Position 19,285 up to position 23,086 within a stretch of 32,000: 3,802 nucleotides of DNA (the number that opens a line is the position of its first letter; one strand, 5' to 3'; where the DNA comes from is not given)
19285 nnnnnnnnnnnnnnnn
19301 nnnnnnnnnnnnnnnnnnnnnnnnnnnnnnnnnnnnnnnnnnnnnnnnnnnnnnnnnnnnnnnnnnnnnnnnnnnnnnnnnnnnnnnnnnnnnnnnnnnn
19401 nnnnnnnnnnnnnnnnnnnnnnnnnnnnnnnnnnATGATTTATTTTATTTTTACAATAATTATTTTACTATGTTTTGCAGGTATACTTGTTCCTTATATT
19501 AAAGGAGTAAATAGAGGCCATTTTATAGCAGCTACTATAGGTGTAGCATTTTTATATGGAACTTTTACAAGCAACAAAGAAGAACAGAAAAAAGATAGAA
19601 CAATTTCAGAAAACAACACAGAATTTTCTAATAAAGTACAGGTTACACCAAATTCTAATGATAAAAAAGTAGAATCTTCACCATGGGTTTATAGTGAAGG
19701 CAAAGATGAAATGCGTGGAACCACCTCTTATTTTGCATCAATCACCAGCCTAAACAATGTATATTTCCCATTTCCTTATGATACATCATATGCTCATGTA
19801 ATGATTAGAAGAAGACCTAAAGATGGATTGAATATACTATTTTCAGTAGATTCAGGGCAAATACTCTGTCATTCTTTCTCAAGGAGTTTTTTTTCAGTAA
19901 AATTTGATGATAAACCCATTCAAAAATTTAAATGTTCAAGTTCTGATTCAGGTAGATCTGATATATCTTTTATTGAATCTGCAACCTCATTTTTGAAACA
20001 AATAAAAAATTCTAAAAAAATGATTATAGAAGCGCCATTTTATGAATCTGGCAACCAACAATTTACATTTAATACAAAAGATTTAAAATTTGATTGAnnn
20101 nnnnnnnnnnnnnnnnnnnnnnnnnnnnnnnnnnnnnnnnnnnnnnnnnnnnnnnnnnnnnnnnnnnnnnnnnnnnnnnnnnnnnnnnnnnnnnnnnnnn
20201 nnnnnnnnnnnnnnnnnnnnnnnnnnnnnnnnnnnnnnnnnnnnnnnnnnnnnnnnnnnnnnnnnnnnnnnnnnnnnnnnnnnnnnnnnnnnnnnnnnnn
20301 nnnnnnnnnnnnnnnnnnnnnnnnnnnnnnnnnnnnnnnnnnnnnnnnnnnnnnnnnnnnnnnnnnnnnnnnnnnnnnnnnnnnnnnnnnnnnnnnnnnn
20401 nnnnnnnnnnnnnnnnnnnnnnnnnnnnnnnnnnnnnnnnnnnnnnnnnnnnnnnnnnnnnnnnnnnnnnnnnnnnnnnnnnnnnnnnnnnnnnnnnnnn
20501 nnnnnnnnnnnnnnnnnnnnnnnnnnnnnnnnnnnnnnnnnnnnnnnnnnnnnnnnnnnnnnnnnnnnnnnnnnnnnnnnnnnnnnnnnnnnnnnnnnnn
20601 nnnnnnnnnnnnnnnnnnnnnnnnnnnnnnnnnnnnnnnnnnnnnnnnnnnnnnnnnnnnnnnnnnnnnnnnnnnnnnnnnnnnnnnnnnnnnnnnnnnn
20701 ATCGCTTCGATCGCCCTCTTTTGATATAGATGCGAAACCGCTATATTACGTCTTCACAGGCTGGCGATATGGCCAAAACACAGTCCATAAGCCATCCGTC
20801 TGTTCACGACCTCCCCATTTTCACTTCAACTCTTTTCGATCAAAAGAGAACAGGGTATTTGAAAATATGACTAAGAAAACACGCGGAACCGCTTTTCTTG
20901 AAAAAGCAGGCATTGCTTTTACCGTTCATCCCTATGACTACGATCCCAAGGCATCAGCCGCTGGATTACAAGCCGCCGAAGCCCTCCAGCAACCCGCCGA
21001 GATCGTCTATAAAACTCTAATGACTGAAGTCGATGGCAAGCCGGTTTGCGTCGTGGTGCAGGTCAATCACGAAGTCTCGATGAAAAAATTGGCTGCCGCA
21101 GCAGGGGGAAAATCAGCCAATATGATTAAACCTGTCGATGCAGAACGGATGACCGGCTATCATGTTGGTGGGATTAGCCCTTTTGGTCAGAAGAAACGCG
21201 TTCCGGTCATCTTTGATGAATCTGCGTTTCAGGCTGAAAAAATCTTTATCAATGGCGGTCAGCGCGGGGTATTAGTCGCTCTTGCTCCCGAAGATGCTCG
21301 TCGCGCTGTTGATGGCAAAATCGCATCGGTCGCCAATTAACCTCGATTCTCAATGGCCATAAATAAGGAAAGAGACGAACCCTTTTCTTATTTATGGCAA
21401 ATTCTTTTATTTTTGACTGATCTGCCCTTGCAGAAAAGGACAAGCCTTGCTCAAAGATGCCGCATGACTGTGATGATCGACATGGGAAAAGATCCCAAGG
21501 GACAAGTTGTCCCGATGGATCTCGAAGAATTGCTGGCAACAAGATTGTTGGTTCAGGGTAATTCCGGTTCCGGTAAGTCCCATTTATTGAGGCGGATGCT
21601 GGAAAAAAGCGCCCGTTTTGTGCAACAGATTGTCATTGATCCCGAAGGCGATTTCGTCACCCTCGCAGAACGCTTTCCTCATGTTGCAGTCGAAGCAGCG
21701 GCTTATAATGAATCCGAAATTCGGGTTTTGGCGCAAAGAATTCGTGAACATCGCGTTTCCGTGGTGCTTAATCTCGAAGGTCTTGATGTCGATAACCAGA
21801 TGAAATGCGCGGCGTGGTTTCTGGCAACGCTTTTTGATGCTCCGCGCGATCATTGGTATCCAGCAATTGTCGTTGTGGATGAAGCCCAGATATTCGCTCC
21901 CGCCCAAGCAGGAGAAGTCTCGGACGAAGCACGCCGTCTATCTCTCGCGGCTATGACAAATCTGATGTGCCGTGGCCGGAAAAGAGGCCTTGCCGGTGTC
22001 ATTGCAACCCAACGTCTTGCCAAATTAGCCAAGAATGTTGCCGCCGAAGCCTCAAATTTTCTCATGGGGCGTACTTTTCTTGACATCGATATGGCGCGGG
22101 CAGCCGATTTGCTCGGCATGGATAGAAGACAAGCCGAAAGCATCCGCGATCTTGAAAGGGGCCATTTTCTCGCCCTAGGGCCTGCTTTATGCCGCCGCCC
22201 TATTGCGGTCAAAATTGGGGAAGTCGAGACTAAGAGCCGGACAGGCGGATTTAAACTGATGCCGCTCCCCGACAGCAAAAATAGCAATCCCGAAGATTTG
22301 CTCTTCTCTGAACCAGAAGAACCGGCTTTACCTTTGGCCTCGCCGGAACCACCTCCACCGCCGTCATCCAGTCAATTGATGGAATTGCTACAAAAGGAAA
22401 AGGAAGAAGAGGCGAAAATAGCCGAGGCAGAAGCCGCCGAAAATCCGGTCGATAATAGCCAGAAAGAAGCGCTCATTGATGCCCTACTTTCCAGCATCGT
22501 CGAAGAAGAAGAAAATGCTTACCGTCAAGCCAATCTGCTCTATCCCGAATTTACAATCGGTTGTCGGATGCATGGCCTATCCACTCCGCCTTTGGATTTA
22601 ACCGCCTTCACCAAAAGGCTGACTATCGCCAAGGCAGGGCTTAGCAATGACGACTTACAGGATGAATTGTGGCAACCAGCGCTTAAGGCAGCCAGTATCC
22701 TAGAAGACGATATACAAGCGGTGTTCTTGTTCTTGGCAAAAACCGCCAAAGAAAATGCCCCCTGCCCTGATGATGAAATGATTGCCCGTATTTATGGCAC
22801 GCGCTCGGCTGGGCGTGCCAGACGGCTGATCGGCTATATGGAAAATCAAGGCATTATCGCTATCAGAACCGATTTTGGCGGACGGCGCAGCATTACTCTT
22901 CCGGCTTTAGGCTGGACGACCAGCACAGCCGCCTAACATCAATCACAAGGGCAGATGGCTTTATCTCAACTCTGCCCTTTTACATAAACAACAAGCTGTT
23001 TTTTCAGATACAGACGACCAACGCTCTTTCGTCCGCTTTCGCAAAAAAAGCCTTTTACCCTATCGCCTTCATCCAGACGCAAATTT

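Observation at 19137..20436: AT-rich ~1.3-kb patch carrying one orphan membrane-protein gene fused end-to-end with a CRISPR mini-array, next to tRNA-Cys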

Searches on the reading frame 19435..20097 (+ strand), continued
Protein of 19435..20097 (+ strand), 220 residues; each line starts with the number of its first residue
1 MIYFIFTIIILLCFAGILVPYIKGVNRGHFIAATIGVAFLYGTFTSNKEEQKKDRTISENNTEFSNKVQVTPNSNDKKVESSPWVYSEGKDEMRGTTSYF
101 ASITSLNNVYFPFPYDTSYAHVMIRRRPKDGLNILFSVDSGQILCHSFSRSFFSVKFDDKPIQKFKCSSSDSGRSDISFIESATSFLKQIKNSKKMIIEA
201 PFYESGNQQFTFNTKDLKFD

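Call 47: find_encoding_contigs(protein=P0054, flank=8000, max_places=3)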
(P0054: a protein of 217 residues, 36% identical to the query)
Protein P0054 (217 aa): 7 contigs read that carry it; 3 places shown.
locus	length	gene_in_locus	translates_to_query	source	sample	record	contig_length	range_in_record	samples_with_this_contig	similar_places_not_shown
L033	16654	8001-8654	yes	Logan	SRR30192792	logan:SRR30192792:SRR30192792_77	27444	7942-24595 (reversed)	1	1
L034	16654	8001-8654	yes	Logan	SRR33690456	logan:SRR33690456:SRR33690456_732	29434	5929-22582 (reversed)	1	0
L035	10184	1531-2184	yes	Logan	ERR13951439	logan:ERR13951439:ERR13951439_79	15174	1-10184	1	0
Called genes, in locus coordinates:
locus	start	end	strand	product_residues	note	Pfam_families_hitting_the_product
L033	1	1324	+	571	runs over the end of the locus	PF03354:TerL_ATPase, PF20441:TerL_nuclease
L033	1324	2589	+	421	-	PF04860:Phage_portal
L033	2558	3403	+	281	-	PF00574:CLP_protease, PF25145:NfeD1b_N (weak)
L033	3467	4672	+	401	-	PF05065:Phage_capsid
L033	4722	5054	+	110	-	-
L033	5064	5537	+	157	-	PF05135:Phage_connect_1 (faint)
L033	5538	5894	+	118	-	PF05521:Phage_HCP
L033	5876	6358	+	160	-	PF04883:HK97-gp10_like (weak)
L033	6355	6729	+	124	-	PF11367:Tail_completion_gp17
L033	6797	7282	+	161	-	PF16460:Phage_TTP_11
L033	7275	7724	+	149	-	-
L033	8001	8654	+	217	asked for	PF13240:Zn_Ribbon_1 (weak)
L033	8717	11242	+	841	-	-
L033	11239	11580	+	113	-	PF05939:Phage_min_tail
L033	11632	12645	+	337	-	PF25670:Phage_tail_C_2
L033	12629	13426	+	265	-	PF05100:Phage_tail_L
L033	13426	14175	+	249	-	PF14464:Prok-JAB, PF00877:NLPC_P60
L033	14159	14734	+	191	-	PF06805:Lambda_tail_I (weak)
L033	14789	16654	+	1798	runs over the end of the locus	PF24801:FNIII-A_GpJ, PF13550:Phage-tail_3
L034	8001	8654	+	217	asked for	PF13240:Zn_Ribbon_1 (weak)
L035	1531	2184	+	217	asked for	PF13240:Zn_Ribbon_1 (weak)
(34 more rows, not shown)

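Call 63: search_protein_families(library=phrogs, proteins=[L022:6635-10006:+, L029:6501-9932:+, L027:7570-10758:+, L019:1541-5785:+, L033:8717-11242:+, L022:5010-5459:+, L029:5443-5835:+, L027:6925-7515:+], max_evalue=0.00001)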
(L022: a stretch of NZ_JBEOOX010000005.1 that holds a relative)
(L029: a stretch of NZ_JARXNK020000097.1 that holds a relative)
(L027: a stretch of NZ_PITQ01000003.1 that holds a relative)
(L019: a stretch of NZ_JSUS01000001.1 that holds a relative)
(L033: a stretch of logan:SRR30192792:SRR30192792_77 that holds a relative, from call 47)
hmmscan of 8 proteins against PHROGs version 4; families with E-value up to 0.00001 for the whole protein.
L022:6635-10006:+ (1123 aa): 13 families
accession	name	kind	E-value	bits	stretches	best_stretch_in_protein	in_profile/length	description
phrog_1506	-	tail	1.9e-104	351.9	3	765-1121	916-1268/1269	tail length tape measure protein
phrog_2854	-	tail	6.6e-103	347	2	1-426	2-424/855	tail length tape measure protein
phrog_13674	-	tail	5.3e-45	155.3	2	16-426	37-395/764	tail length tape measure protein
phrog_9483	-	tail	7.1e-34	118.3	1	8-416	7-406/657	tail length tape measure protein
phrog_20905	-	tail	2.4e-25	90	2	926-1110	428-603/611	tail length tape measure protein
phrog_21688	-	unknown function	2.5e-16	60.9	1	984-1063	2-76/127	-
phrog_13338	-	unknown function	1.2e-15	57.8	1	19-425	16-384/903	-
phrog_8462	-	tail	2e-14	54.2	1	43-320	45-285/672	tail length tape measure protein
phrog_20119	-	tail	4.2e-11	43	1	391-502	739-849/851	tail length tape measure protein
phrog_8125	-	tail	3e-08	34.1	1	29-258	57-275/578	tail length tape measure protein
phrog_21845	-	tail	3.9e-08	33.5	1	664-1006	217-533/764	tail length tape measure protein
phrog_10539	-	unknown function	9.1e-08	32.7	1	1009-1062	105-148/182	-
phrog_339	-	tail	2.6e-06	27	1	565-1083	542-1046/1123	tail length tape measure protein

L029:6501-9932:+ (1143 aa): 21 families
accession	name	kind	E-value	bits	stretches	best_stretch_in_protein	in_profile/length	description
phrog_1107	-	tail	0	1462.4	1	6-1141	123-1250/1252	tail length tape measure protein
phrog_3519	-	tail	1.1e-211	707.1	1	6-888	2-897/959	tail length tape measure protein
phrog_339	-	tail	6.1e-126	423.1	1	32-990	31-972/1123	tail length tape measure protein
phrog_1538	-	tail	6.8e-126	423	2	380-1139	175-809/811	tail length tape measure protein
phrog_19547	-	unknown function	2.6e-120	403.9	1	541-1093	6-490/533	-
phrog_3336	-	tail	1.5e-68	233.4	1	47-318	54-336/1051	tail length tape measure protein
phrog_2335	-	tail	6.9e-56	191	1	10-957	427-1385/1536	tail length tape measure protein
phrog_17300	-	tail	1.1e-48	167.4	1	29-370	27-356/900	tail length tape measure protein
phrog_1506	-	tail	2.8e-45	155.9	1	30-747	21-702/1269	tail length tape measure protein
phrog_8010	-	tail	5.9e-44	151.3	1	57-850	254-1029/1543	tail length tape measure protein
phrog_32885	-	tail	5e-42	144.9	1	41-308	20-287/948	tail length tape measure protein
phrog_12706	-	tail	7.8e-42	144.5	1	19-977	162-973/1244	tail length tape measure protein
phrog_7740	-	tail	6.5e-39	134.1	1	26-520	37-500/2151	tail length tape measure protein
phrog_31452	-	tail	1.3e-38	133.8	1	48-328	31-307/814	tail length tape measure protein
phrog_16297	-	tail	5e-38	131.9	1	31-336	48-347/777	tail length tape measure protein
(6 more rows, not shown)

L027:7570-10758:+ (1062 aa): 17 families
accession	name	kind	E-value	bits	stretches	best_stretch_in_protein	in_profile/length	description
phrog_2589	-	tail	0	1491.5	2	5-858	4-856/3686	tail protein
phrog_31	-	tail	0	1339.5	1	2-1057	254-1301/1565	central tail fiber J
phrog_1727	-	tail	3.4e-213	711.5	1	7-698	3-697/1174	tail protein and host specificity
phrog_2148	-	tail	1.5e-182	610.1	1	263-1007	2-707/901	tail fiber protein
phrog_7997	-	tail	7.2e-130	435.3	1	306-870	2-574/589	tail protein and host specificity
phrog_10652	-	unknown function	1.6e-76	258.6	1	255-551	1-291/328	-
phrog_12398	-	unknown function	8.6e-55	186.7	1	557-782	6-216/218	-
phrog_14774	-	unknown function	9.3e-47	159.9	1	128-329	3-202/212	-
phrog_15723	-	unknown function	1.5e-38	133.6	1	292-477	8-196/223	-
phrog_10903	-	unknown function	7.5e-32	111.7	2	340-699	6-384/954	-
phrog_4346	-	unknown function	7.8e-26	91.7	1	11-179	2-170/600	-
phrog_30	-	tail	4.2e-23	83.5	1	13-289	4-280/544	minor tail protein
phrog_5269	-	unknown function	4.6e-23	82.8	1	824-1022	148-350/564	-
phrog_496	-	tail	4e-16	59.8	1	716-1058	254-622/769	tail fiber protein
phrog_5616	-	tail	7.4e-16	58.6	2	547-1006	440-856/873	tail fiber protein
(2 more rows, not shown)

L019:1541-5785:+ (1414 aa): 23 families
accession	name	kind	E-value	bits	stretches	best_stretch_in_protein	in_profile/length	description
phrog_1506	-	tail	0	1180.5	1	1-1357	1-1233/1269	tail length tape measure protein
phrog_3519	-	tail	6.6e-200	668.1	1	1-951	4-949/959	tail length tape measure protein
phrog_339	-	tail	1.4e-128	431.8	2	61-954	17-869/1123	tail length tape measure protein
phrog_3336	-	tail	5.9e-86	291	2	59-355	27-326/1051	tail length tape measure protein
phrog_21845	-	tail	2.1e-81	275.7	1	857-1311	119-581/764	tail length tape measure protein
phrog_1107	-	tail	2.2e-73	248.8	1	69-731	146-829/1252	tail length tape measure protein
phrog_8010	-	tail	7.9e-65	220.5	1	38-471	192-604/1543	tail length tape measure protein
phrog_17300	-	tail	5.7e-64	217.9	1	1-569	2-526/900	tail length tape measure protein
phrog_7740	-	tail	8.6e-63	213.3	1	43-621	14-560/2151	tail length tape measure protein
phrog_12706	-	tail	3.1e-58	198.9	1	18-820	108-901/1244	tail length tape measure protein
phrog_2335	-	tail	2.8e-57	195.6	1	14-975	380-1267/1536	tail length tape measure protein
phrog_19210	-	unknown function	3e-57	195.4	1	1098-1364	5-272/399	-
phrog_32885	-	tail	1.8e-53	182.8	1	77-371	12-313/948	tail length tape measure protein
phrog_16889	-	tail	1.9e-49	169.8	1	103-411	64-382/470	tail length tape measure protein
phrog_16297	-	tail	7e-41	141.4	1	43-381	15-344/777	tail length tape measure protein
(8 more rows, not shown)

L033:8717-11242:+ (841 aa): 17 families
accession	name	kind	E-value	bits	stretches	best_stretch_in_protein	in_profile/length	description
phrog_1506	-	tail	2.5e-112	378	2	305-830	683-1257/1269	tail length tape measure protein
phrog_2854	-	tail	3e-99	334.9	1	1-824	2-833/855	tail length tape measure protein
phrog_13674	-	tail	1.3e-53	183.7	2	35-226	52-244/764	tail length tape measure protein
phrog_9483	-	tail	1.7e-37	130.3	2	3-557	2-512/657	tail length tape measure protein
phrog_339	-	tail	1.9e-27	97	1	52-840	445-1116/1123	tail length tape measure protein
phrog_21845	-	tail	9.1e-23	81.8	1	562-754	347-540/764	tail length tape measure protein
phrog_21688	-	unknown function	2.7e-19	70.5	1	736-839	13-123/127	-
phrog_8462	-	tail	2.2e-18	67.3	1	10-309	18-297/672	tail length tape measure protein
phrog_2276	-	tail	8.7e-14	52.1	1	25-316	60-337/673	tail length tape measure protein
phrog_20905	-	tail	1.1e-13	51.4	1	619-835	375-604/611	tail length tape measure protein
phrog_8125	-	tail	2e-13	51.3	1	36-306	64-318/578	tail length tape measure protein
phrog_24709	-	tail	2.4e-12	47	1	38-428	42-407/1069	tail length tape measure protein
phrog_13338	-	unknown function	2.1e-11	43.8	1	27-621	13-514/903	-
phrog_3336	-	tail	3.9e-10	40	1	268-840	452-1045/1051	tail length tape measure protein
phrog_10539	-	unknown function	9e-08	32.8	1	745-784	105-144/182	-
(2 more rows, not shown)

L022:5010-5459:+ (149 aa): 2 families
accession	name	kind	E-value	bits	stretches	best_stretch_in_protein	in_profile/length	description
phrog_344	-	tail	4.3e-17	63.5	1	24-143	8-134/137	tail assembly chaperone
phrog_1749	-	tail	1.4e-06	29.5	1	50-139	32-116/140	tail assembly chaperone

L029:5443-5835:+ (130 aa): 1 family
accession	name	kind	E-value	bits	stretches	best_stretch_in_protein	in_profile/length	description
phrog_3135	-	unknown function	4.2e-42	144.1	1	5-128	1-114/114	-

L027:6925-7515:+ (196 aa): 7 families
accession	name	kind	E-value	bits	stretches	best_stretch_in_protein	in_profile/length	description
phrog_32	-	tail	2.5e-79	266.6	1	4-196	3-201/203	tail assembly protein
phrog_4946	-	tail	6.1e-36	124.2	1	4-131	13-139/145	tail protein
phrog_4554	-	tail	8.3e-29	101.9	1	77-196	61-173/205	tail protein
phrog_28576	-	unknown function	1.6e-20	74.8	1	11-182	198-379/399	-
phrog_35166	-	unknown function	1.5e-11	45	1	6-190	132-314/322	-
phrog_4244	-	tail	1.8e-11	45.3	1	5-133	14-152/168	tail protein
phrog_31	-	tail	9.1e-08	31.3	1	42-194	128-278/1565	central tail fiber J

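Call 67: search_protein_representatives(alignment_id=A1)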
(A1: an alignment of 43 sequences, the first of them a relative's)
Query: 43 sequences, 219 profile positions. Proteins with E-value up to 0.001 (for the whole library): 4282; up to 1e-10: 3490; up to 1e-30: 1876. The best 150 are listed.
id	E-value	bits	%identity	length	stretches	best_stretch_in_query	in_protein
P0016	5.1e-91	320.4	-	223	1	1-218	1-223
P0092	2.3e-86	305.2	-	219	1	2-219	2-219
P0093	3.8e-79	281.6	-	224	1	2-219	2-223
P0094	6.6e-76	271.0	-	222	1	1-219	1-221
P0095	7.9e-76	270.8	-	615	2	58-219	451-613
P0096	1.2e-66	240.7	-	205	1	1-219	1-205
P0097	2.6e-66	239.6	-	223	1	1-219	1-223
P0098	7.3e-63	228.4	-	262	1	40-219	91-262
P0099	5.3e-62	225.6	-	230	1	3-219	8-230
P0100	1.3e-61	224.3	-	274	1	28-219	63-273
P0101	4.8e-60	219.1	-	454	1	73-219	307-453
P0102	7.2e-60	218.6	-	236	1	19-218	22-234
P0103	7.7e-60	218.5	-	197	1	56-219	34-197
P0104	1.1e-59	218.0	-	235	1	37-219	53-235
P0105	2.2e-59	217.0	-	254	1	72-219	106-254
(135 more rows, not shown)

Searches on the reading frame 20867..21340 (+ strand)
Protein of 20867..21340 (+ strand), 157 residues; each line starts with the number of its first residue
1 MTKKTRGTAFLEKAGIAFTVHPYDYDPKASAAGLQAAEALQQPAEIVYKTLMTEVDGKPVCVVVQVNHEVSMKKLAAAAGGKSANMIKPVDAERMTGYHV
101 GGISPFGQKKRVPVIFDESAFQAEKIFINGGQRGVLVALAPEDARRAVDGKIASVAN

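Call 8: search_protein_families(library=pfam, proteins=[window:20867-21340:+], max_evalue=0.01)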
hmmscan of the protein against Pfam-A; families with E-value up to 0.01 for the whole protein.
window:20867-21340:+ (157 aa): 1 family
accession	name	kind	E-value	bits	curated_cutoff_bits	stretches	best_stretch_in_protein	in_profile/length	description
PF04073.20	tRNA_edit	-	6.6e-26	91.2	25.5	1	35-146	9-122/123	Aminoacyl-tRNA editing domain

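Call 16: find_encoding_contigs(protein=window:20867-21340:+, flank=3500, max_places=10)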
Protein window:20867-21340:+ (157 aa): 24 contigs read that carry it; 6 places shown.
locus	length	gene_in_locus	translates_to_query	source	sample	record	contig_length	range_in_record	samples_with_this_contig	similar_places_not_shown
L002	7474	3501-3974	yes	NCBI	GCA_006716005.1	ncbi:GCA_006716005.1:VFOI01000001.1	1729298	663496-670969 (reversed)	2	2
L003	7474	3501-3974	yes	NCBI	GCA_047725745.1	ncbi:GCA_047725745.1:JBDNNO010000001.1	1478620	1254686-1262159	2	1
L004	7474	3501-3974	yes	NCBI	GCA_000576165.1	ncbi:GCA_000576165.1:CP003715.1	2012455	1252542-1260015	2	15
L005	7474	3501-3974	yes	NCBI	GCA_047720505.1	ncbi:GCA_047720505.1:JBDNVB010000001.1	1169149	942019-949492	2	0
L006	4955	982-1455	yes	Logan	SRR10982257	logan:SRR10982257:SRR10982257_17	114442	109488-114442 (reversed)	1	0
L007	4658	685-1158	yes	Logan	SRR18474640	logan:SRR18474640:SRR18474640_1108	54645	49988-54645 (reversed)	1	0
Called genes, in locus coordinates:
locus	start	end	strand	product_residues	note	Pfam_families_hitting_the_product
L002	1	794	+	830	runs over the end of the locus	PF07715:Plug, PF00593:TonB_dep_Rec_b-barrel, PF14905:OMP_b-brl_3 (weak)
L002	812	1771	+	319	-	PF02265:S1-P1_nuclease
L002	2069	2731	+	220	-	-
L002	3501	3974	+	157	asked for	PF04073:tRNA_edit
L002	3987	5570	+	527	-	PF01580:FtsK_SpoIIIE (faint), PF01935:DUF87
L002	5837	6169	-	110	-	-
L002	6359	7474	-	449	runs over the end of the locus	PF05496:RuvB_N, PF13191:AAA_16 (faint), PF00004:AAA, PF07728:AAA_5 (weak), PF16193:AAA_assoc_2, PF12002:MgsA_C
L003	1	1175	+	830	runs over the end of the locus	PF07715:Plug, PF00593:TonB_dep_Rec_b-barrel, PF14905:OMP_b-brl_3 (weak)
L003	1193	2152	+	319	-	PF02265:S1-P1_nuclease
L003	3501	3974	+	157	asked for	PF04073:tRNA_edit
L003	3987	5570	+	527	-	PF01580:FtsK_SpoIIIE (faint), PF01935:DUF87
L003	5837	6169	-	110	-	-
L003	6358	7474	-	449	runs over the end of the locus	PF05496:RuvB_N, PF13191:AAA_16 (faint), PF00004:AAA, PF07728:AAA_5 (weak), PF16193:AAA_assoc_2, PF12002:MgsA_C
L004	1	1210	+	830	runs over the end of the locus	PF07715:Plug, PF00593:TonB_dep_Rec_b-barrel, PF14905:OMP_b-brl_3 (weak)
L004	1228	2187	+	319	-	PF02265:S1-P1_nuclease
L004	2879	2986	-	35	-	-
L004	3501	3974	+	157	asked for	PF04073:tRNA_edit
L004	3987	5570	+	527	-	PF01580:FtsK_SpoIIIE (faint), PF01935:DUF87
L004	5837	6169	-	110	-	-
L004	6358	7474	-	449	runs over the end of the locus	PF05496:RuvB_N, PF13191:AAA_16 (faint), PF00004:AAA, PF07728:AAA_5 (weak), PF16193:AAA_assoc_2, PF12002:MgsA_C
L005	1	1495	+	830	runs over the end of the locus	PF07715:Plug, PF00593:TonB_dep_Rec_b-barrel, PF14905:OMP_b-brl_3 (weak)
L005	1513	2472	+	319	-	PF02265:S1-P1_nuclease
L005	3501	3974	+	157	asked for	PF04073:tRNA_edit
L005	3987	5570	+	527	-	PF01580:FtsK_SpoIIIE (faint), PF01935:DUF87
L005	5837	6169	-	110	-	-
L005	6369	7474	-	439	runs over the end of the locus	PF05496:RuvB_N, PF13191:AAA_16 (faint), PF00004:AAA, PF07728:AAA_5 (weak), PF16193:AAA_assoc_2, PF12002:MgsA_C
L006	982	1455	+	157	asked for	PF04073:tRNA_edit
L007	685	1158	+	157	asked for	PF04073:tRNA_edit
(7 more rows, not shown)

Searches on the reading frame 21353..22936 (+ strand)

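Call 8: search_protein_families(library=pfam, proteins=[window:21353-22936:+], max_evalue=0.01)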
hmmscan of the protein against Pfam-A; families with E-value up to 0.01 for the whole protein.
window:21353-22936:+ (527 aa): 6 families
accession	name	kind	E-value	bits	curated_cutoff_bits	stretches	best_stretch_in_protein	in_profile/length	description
PF01935.23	DUF87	-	7.1e-08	33.3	23.2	1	52-121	13-82/220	Helicase HerA, central domain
PF01580.24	FtsK_SpoIIIE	-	9.6e-06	25.6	24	1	33-115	11-98/221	FtsK/SpoIIIE family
PF13191.12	AAA_16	-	8.1e-05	23.6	32.6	1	65-193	27-144/167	AAA ATPase domain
PF13401.12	AAA_22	-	0.00011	23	27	1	65-181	8-96/130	AAA domain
PF10412.15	TrwB_AAD_bind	-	0.0012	18.2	20.5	0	63-103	16-57/387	Type IV secretion-system coupling protein DNA-binding domain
PF05707.18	Zot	-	0.0099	15.8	20.3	0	127-234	45-140/197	Zonular occludens toxin (Zot)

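Call 28: search_protein_families(library=padloc, proteins=[window:21353-22936:+], max_evalue=0.1)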
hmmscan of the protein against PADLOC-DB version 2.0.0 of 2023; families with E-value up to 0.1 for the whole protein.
window:21353-22936:+ (527 aa): 16 families
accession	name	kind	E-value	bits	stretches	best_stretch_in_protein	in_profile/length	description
PDLC01055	HerA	-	2.3e-17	61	2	136-288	383-524/532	Type III coevolved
PDLC04140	mad8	-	1.4e-16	58.9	1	44-296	6-307/314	mads_8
PDLC04106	HerA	-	2.6e-12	44.1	1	166-293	507-633/667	-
PDLC04100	HerA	-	4.4e-12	43.4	2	156-290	426-557/580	-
PDLC04103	HerA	-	1.1e-11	41.8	2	169-297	440-567/579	-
PDLC04105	HerA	-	3.7e-11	40.3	2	165-255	414-502/576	-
PDLC02185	HerA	-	4.1e-11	40.3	2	156-291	432-564/585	-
PDLC04097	HerA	-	1.8e-08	31.5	2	173-293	477-597/618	-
PDLC04102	HerA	-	2.5e-07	27.4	2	169-294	504-625/654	-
PDLC04098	HerA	-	1.1e-06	25.5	1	169-247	526-605/686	-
PDLC04104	HerA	-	1.1e-05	22.4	1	166-254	216-302/379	-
PDLC02188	HerA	-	0.00048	17.1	1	169-279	427-534/578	-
PDLC02684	DndH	-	0.015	10.7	0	53-107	1358-1421/1715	DndH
PDLC04107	HerA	-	0.022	11.8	1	66-107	173-216/306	-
PDLC04099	HerA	-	0.049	10.9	0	65-102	172-211/214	-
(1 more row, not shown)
